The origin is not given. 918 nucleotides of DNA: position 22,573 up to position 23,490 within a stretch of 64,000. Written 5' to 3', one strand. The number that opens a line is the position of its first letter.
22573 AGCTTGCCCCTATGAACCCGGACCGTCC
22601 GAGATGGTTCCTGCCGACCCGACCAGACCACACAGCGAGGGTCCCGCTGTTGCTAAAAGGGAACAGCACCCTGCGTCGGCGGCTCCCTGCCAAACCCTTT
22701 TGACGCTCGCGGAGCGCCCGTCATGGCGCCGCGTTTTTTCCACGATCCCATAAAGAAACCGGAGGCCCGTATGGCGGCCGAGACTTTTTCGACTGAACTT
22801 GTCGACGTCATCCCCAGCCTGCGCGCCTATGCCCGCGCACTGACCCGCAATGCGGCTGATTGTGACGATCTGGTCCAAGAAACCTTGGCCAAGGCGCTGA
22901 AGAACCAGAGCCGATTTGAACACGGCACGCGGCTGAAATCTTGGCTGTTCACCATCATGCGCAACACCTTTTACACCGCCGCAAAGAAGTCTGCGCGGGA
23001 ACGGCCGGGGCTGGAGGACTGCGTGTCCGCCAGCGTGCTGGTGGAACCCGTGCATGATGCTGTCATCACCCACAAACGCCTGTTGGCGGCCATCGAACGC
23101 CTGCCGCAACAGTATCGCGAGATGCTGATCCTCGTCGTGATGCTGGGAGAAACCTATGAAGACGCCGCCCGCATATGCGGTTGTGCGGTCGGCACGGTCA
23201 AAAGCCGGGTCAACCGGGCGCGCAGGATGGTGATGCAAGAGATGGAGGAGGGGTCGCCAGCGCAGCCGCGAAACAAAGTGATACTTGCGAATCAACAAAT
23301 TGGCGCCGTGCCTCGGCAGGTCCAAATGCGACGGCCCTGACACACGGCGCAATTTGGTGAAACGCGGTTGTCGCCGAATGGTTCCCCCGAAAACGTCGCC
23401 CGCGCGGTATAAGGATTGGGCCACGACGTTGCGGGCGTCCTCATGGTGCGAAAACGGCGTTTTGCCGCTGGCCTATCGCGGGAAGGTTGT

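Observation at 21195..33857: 12-kb general-stress-response island with a dense field of EcfG-type promoter motifs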

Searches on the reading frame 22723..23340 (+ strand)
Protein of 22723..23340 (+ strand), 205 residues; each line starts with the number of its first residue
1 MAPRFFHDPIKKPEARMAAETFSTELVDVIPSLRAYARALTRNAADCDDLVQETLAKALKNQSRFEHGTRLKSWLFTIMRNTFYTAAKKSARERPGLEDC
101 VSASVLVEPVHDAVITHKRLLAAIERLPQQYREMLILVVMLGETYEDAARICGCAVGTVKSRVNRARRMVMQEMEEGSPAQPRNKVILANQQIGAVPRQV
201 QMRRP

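Call 15: search_protein_families(library=pfam, proteins=[window:22723-23340:+], max_evalue=0.01)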
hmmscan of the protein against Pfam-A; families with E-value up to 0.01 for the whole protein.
window:22723-23340:+ (205 aa): 5 families
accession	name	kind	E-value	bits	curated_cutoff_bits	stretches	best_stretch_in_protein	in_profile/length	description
PF08281.18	Sigma70_r4_2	-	3.4e-16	59.1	25.7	1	118-168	2-52/54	Sigma-70, region 4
PF22029.2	PhyR_sigma2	-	2e-15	57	27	1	29-79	4-54/55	Sigma2 domain of PhyR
PF04542.20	Sigma70_r2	-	4.1e-15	55.8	24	1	31-92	7-70/71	Sigma-70 region 2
PF04545.22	Sigma70_r4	-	0.00075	19.4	24.1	1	123-168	1-46/50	Sigma-70, region 4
PF05138.18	PaaA_PaaC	-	0.0038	16.9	28.5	1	35-90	68-121/263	Phenylacetic acid catabolic protein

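Call 39: find_related_loci(query=window:22771-23340:+, collection=metagenome_contigs, flank=6000)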
Query window:22771-23340:+ (189 aa) in metagenome_contigs; peptide patterns used: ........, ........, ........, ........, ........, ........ (x = any residue, [..] = any of these).
598 stretches matched a pattern (row limit reached: there are more); 6 encode a relative of the query (tblastn E <= 1e-3); 6 distinct loci.
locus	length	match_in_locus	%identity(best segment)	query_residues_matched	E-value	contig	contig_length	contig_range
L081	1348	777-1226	59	9-158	7e-60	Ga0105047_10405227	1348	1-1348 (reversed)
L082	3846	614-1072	45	9-159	3e-36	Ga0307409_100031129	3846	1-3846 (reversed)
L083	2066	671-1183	42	8-176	4e-36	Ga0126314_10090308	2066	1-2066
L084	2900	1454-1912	43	5-158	2e-34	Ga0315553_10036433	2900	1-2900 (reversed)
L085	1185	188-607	41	15-154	7e-34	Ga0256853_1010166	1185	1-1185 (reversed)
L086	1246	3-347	44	47-159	2e-26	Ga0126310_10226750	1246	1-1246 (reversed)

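Call 40: find_encoding_contigs(protein=window:22723-23340:+, flank=6000, max_places=6)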
Protein window:22723-23340:+ (205 aa): 21 contigs read that carry it; 6 places shown.
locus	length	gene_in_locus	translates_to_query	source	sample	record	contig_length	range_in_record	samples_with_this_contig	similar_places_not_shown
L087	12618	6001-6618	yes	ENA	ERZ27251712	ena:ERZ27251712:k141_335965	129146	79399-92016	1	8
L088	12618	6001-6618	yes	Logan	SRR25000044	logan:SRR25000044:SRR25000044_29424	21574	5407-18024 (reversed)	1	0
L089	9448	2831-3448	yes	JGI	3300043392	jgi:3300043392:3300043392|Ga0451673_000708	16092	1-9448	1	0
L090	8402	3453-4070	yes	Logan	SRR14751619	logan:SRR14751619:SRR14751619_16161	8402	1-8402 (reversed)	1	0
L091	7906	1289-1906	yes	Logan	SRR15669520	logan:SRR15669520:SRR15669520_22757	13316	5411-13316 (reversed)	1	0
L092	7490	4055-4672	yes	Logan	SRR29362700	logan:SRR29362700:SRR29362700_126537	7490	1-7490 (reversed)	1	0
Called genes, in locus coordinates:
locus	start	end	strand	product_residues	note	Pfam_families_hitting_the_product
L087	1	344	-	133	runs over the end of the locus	PF04138:GtrA_DPMS_TM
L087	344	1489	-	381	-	PF00070:Pyr_redox (faint), PF01266:DAO, PF07992:Pyr_redox_2 (faint), PF13450:NAD_binding_8 (weak)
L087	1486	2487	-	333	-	-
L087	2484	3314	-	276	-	PF01261:AP_endonuc_2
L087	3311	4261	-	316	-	-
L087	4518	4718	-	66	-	-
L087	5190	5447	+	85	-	-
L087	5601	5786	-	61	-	-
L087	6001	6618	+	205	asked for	PF22029:PhyR_sigma2, PF04542:Sigma70_r2, PF08281:Sigma70_r4_2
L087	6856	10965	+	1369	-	PF08448:PAS_4, PF00989:PAS, PF08448:PAS_4, PF01590:GAF, PF08447:PAS_3, PF08448:PAS_4, PF02518:HATPase_c, PF00072:Response_reg, +5 more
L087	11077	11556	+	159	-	-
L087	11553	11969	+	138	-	PF07332:Phage_holin_3_6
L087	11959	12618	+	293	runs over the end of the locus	-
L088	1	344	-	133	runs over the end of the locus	PF04138:GtrA_DPMS_TM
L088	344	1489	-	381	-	PF00070:Pyr_redox (faint), PF01266:DAO, PF07992:Pyr_redox_2 (faint), PF13450:NAD_binding_8 (weak)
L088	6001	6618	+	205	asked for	PF22029:PhyR_sigma2, PF04542:Sigma70_r2, PF08281:Sigma70_r4_2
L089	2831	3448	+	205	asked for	PF22029:PhyR_sigma2, PF04542:Sigma70_r2, PF08281:Sigma70_r4_2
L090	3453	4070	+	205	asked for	PF22029:PhyR_sigma2, PF04542:Sigma70_r2, PF08281:Sigma70_r4_2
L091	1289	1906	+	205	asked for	PF22029:PhyR_sigma2, PF04542:Sigma70_r2, PF08281:Sigma70_r4_2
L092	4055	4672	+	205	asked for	PF22029:PhyR_sigma2, PF04542:Sigma70_r2, PF08281:Sigma70_r4_2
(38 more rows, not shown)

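Call 41: find_homologous_proteins(query=window:22771-23340:+, max_evalue=1e-20)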
Query window:22771-23340:+ (189 aa): 2270 proteins with E <= 1e-20 among 2737 candidates; the best 120 are listed.
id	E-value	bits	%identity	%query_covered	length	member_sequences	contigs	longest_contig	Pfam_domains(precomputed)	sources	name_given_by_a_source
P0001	1.0e-116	405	99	100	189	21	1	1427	PF04542.21,PF08281.19,PF22029.3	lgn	-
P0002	3.9e-101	354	89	100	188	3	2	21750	PF04542.21,PF08281.19,PF22029.3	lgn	-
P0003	1.3e-95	336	85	100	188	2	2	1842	PF04542.21,PF08281.19,PF22029.3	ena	-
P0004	1.7e-94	332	83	100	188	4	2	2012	PF04542.21,PF08281.19,PF22029.3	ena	-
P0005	9.0e-88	311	90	88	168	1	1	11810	PF04542.21,PF08281.19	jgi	jgi:RNA polymerase sigma-70 factor (ECF subfamily)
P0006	1.7e-74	267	64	98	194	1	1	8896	PF04542.21,PF08281.19,PF22029.3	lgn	-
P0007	3.9e-73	263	75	84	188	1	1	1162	PF04542.21,PF08281.19,PF22029.3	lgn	-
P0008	2.7e-72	260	69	88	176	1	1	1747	PF04542.21,PF08281.19,PF22029.3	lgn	-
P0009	1.9e-66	241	69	81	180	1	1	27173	PF04542.21,PF08281.19,PF22029.3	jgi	jgi:RNA polymerase sigma factor (sigma-70 family)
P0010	3.3e-66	240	72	82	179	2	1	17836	PF04542.21,PF08281.19,PF22029.3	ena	-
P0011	4.3e-66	240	67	88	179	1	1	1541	PF04542.21,PF08281.19,PF22029.3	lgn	-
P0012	1.5e-65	238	68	82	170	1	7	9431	PF04542.21,PF08281.19,PF22029.3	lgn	-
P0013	1.7e-65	238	64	88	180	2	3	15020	PF04542.21,PF08281.19,PF22029.3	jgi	jgi:RNA polymerase sigma factor (sigma-70 family)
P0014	2.0e-65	238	70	84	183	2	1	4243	PF04542.21,PF08281.19,PF22029.3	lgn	-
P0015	2.1e-65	238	66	88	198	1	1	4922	PF04542.21,PF08281.19,PF22029.3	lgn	-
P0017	1.1e-64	235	66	85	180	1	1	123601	PF04542.21,PF08281.19,PF22029.3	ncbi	ncbi:MAG: sigma-70 family RNA polymerase sigma factor [Gemmobacter sp.]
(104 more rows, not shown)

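Call 42: find_encoding_contigs(protein=P0002, flank=8000, max_places=2)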
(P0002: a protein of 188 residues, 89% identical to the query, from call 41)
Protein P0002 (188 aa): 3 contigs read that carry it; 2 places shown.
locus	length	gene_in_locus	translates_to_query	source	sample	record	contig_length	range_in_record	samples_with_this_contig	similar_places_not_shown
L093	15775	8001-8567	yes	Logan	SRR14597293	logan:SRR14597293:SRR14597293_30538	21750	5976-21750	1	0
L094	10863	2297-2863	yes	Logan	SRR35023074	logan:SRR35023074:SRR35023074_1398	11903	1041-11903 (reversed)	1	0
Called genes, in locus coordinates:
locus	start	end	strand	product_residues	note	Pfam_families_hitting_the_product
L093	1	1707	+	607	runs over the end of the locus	PF02922:CBM_48 (faint), PF00128:Alpha-amylase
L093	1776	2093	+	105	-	PF11154:DUF2934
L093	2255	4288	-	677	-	PF02922:CBM_48, PF00128:Alpha-amylase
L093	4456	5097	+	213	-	PF05239:PRC (faint)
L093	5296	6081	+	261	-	PF00106:adh_short, PF08659:KR, PF13561:adh_short_C2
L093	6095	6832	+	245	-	PF00296:Bac_luciferase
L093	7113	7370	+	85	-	-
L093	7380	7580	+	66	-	-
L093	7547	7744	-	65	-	-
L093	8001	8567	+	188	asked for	PF04542:Sigma70_r2, PF22029:PhyR_sigma2, PF08281:Sigma70_r4_2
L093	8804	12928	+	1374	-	PF08448:PAS_4, PF13188:PAS_8 (weak), PF00989:PAS, PF08448:PAS_4, PF01590:GAF, PF08447:PAS_3, PF02518:HATPase_c, PF00072:Response_reg, +5 more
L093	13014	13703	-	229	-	PF22029:PhyR_sigma2, PF08281:Sigma70_r4_2 (weak), PF22233:PhyR_sigma-like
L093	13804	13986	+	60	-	PF18557:NepR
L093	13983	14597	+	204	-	PF04542:Sigma70_r2, PF22029:PhyR_sigma2, PF08281:Sigma70_r4_2, PF04545:Sigma70_r4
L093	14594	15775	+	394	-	?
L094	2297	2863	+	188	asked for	PF04542:Sigma70_r2, PF22029:PhyR_sigma2, PF08281:Sigma70_r4_2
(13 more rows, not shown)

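Call 43: find_encoding_contigs(protein=P0010, flank=8000, max_places=2)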
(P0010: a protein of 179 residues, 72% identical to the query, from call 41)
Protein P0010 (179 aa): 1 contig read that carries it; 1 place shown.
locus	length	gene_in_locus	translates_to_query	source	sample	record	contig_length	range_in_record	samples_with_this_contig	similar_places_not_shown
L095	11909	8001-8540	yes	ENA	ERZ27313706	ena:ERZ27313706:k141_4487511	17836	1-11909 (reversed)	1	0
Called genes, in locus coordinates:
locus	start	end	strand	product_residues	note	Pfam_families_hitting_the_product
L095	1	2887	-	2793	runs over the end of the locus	PF10091:Glycoamylase, PF06165:GH94_b-supersand, PF17167:Glyco_hydro_94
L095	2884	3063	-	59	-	-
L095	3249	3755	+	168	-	PF16242:Pyrid_ox_like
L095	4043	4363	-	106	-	-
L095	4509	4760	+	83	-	PF04226:Transgly_assoc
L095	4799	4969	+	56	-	-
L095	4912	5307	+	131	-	PF20159:YidB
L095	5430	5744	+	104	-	PF13340:DUF4096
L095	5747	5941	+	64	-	-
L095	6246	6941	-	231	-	PF04239:DUF421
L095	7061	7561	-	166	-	PF05974:DUF892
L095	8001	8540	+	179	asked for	PF04542:Sigma70_r2, PF22029:PhyR_sigma2, PF08281:Sigma70_r4_2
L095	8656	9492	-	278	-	PF05239:PRC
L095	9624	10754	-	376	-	PF00756:Esterase, PF10503:Esterase_PHB, PF00326:Peptidase_S9 (faint)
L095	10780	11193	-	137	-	PF17723:RHH_8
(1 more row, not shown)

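Call 44: find_encoding_contigs(protein=P0009, flank=8000, max_places=2)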
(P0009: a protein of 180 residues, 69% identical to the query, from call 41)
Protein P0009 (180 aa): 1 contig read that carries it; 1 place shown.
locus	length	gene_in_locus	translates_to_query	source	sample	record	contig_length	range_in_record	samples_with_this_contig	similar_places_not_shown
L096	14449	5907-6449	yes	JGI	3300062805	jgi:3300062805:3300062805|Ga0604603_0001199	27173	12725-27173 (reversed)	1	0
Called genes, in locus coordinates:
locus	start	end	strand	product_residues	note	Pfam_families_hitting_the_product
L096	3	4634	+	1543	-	?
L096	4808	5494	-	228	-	PF04239:DUF421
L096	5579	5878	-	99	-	-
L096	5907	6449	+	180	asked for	PF04542:Sigma70_r2, PF22029:PhyR_sigma2, PF08281:Sigma70_r4_2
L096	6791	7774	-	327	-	-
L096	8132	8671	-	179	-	-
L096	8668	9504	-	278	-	PF01471:PG_binding_1, PF02557:VanY (weak)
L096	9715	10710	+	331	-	PF01073:3Beta_HSD, PF01370:Epimerase, PF03435:Sacchrp_dh_NADP (weak), PF04321:RmlD_sub_bind, PF05368:NmrA, PF13460:NAD_binding_10, PF01073:3Beta_HSD (weak)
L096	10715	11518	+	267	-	PF02673:BacA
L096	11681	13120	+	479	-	PF14691:Fer4_20, PF00070:Pyr_redox (faint), PF01494:FAD_binding_3 (weak), PF07992:Pyr_redox_2, PF12831:FAD_oxidored (weak), PF13450:NAD_binding_8, PF13738:Pyr_redox_3 (faint)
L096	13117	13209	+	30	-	-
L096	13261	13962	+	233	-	-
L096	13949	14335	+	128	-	-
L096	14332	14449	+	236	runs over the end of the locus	-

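Call 45: find_encoding_contigs(protein=P0017, flank=8000, max_places=2)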
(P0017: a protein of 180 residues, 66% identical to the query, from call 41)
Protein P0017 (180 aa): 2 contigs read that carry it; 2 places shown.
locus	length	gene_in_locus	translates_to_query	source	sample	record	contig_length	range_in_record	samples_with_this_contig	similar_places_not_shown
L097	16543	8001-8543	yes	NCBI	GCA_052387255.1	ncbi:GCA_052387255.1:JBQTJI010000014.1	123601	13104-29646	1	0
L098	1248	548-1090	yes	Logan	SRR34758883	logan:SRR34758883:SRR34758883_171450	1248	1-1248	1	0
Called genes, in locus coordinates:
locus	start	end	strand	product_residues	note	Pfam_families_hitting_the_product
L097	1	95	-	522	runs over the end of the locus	PF00732:GMC_oxred_N, PF00890:FAD_binding_2 (faint), PF01266:DAO (faint), PF05834:Lycopene_cycl (weak), PF05199:GMC_oxred_C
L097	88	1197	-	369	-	PF00005:ABC_tran, PF13304:AAA_21 (faint), PF17912:OB_MalK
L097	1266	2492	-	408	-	PF01547:SBP_bac_1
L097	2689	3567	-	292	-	PF00528:BPD_transp_1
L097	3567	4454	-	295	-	PF00528:BPD_transp_1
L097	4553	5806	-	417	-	PF01547:SBP_bac_1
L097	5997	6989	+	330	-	PF00356:LacI, PF00532:Peripla_BP_1 (faint), PF13377:Peripla_BP_3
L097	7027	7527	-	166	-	PF05974:DUF892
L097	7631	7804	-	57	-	-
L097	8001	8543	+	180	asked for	PF04542:Sigma70_r2, PF22029:PhyR_sigma2, PF08281:Sigma70_r4_2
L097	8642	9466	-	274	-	PF05239:PRC (weak)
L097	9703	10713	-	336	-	PF00294:PfkB, PF02548:Pantoate_transf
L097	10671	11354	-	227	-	PF00294:PfkB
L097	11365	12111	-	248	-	PF00005:ABC_tran, PF13304:AAA_21 (faint)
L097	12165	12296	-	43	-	-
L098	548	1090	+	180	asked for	PF04542:Sigma70_r2, PF22029:PhyR_sigma2, PF08281:Sigma70_r4_2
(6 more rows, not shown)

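Call 51: search_protein_families(library=ncbifam, proteins=[window:22771-23340:+], max_evalue=0.01)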
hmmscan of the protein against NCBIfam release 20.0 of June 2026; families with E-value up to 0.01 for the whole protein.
window:22771-23340:+ (189 aa): 83 families (the best 25 are shown)
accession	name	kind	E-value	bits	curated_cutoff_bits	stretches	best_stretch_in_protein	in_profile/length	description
NF009198.0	PRK12546.1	equivalog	2.8e-50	170.6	270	1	7-159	10-162/188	RNA polymerase sigma factor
NF009199.0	PRK12547.1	subfamily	4.2e-45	153.4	219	1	3-158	5-159/184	RNA polymerase sigma factor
NF009169.0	PRK12516.1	equivalog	2.2e-42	144.7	321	1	4-157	10-162/188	RNA polymerase sigma factor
NF009192.0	PRK12540.1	equivalog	3.2e-42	144.2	307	1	6-154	7-155/182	RNA polymerase sigma factor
NF009164.0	PRK12511.1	equivalog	6.7e-33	113.7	185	1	7-169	7-170/182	RNA polymerase sigma factor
TIGR02983.1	SigE-fam_strep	subfamily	4e-23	82.1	141.55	1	3-160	5-160/162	SigE family RNA polymerase sigma factor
NF007216.0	PRK09638.1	equivalog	8.3e-23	81.1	194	1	14-160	28-176/180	RNA polymerase sigma factor SigY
TIGR02947.1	SigH_actino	hypoth_equivalog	1.8e-22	80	251.55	2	6-77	13-84/193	RNA polymerase sigma-70 factor, TIGR02947 family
NF009185.0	PRK12533.1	equivalog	7.4e-22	78.1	248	1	20-167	45-202/231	RNA polymerase sigma factor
NF007225.0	PRK09643.1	equivalog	2.2e-21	76.5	190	1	17-162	40-186/204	RNA polymerase sigma factor SigM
TIGR02937.1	sigma70-ECF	superfamily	2.9e-20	72.5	42.9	1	15-156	12-163/165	sigma-70 family RNA polymerase sigma factor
NF058625.1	sigma_PG0214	equivalog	4.7e-20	72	130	1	1-160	1-163/170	GFO_1088 family ECF-type sigma factor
TIGR02989.1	Sig-70_gvs1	subfamily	8.1e-20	71.3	124.55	1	6-154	3-154/158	RNA polymerase sigma-70 factor, Rhodopirellula/Verrucomicrobium family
TIGR02950.1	SigM_subfam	subfamily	2.6e-19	69.6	147.95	1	15-156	11-156/159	RNA polymerase sigma factor, SigM family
TIGR02959.1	SigZ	equivalog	3.7e-19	69.2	168.65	1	16-160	7-150/170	RNA polymerase sigma factor SigZ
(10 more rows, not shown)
